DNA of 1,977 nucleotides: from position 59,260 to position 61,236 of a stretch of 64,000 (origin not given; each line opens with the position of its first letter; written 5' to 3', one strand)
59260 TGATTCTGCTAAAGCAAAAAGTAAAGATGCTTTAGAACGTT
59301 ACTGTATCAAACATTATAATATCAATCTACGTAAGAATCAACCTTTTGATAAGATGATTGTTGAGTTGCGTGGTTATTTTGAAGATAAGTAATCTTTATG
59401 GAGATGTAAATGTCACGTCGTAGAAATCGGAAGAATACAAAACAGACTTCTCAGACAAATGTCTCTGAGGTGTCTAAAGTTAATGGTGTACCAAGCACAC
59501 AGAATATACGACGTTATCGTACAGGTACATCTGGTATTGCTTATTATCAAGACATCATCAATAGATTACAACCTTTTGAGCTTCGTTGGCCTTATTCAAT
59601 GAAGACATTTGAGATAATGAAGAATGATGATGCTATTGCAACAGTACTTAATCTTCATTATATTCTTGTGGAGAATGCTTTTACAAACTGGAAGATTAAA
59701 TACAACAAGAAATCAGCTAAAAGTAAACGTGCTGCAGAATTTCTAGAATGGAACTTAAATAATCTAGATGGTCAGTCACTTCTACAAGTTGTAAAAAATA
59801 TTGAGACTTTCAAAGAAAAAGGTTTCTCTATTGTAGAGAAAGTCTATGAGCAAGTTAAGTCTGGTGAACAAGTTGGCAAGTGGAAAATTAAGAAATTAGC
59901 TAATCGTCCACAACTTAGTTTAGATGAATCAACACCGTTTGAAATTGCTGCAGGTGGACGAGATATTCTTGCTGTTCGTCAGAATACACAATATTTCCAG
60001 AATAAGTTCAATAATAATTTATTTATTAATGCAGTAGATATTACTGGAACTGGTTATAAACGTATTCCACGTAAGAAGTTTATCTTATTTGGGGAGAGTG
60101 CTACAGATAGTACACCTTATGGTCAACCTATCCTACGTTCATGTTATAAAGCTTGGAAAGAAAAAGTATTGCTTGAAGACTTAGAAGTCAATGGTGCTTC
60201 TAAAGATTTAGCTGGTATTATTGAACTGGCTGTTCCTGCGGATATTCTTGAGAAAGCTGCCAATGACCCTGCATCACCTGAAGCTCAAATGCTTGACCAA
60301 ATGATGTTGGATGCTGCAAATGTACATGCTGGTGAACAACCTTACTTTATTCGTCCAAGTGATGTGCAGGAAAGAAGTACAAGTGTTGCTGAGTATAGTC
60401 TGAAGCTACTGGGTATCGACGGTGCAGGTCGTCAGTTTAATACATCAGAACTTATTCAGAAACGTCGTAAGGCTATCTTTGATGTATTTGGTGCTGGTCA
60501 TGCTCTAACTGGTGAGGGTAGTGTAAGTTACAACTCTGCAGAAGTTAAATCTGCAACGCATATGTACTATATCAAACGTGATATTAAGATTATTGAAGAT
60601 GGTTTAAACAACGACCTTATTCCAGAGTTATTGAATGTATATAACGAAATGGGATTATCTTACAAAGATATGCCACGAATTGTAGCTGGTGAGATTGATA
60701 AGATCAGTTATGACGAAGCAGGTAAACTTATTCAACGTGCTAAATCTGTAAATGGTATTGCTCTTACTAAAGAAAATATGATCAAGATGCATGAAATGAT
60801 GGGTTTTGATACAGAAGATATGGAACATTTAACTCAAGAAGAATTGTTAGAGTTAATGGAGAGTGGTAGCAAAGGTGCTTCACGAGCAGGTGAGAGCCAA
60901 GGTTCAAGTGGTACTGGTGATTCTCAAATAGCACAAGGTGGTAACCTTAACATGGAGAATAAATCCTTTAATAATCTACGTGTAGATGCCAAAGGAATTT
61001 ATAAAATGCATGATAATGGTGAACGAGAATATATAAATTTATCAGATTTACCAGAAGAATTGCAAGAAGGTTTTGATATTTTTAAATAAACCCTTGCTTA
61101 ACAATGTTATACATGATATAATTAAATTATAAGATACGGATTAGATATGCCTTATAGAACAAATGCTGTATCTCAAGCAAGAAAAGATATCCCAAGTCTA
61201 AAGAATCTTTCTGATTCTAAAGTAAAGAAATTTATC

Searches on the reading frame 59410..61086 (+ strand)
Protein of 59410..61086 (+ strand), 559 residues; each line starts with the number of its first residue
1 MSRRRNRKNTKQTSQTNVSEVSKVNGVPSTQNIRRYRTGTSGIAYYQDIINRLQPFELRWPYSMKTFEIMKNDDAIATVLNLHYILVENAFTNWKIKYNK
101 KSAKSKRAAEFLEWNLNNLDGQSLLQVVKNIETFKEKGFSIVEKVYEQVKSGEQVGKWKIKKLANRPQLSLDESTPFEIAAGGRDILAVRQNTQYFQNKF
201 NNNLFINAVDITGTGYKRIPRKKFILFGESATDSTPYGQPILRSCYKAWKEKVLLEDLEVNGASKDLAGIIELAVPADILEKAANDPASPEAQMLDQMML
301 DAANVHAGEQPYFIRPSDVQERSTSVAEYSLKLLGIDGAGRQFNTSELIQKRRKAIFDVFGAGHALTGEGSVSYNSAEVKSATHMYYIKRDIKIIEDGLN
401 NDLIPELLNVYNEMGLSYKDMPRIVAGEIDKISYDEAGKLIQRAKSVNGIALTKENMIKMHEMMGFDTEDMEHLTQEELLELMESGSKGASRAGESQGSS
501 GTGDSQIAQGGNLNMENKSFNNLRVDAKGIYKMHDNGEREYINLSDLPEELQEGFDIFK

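Call 49: search_protein_families(library=pfam, proteins=[window:59410-61086:+], max_evalue=0.001)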
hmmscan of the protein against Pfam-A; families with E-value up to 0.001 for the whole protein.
window:59410-61086:+ (559 aa): 1 family
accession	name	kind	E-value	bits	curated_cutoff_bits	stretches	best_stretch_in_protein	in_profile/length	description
PF06074.18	Portal_Mu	-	8.3e-13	48.8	23.9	1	92-456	27-329/336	Portal protein of Mu bacteriophage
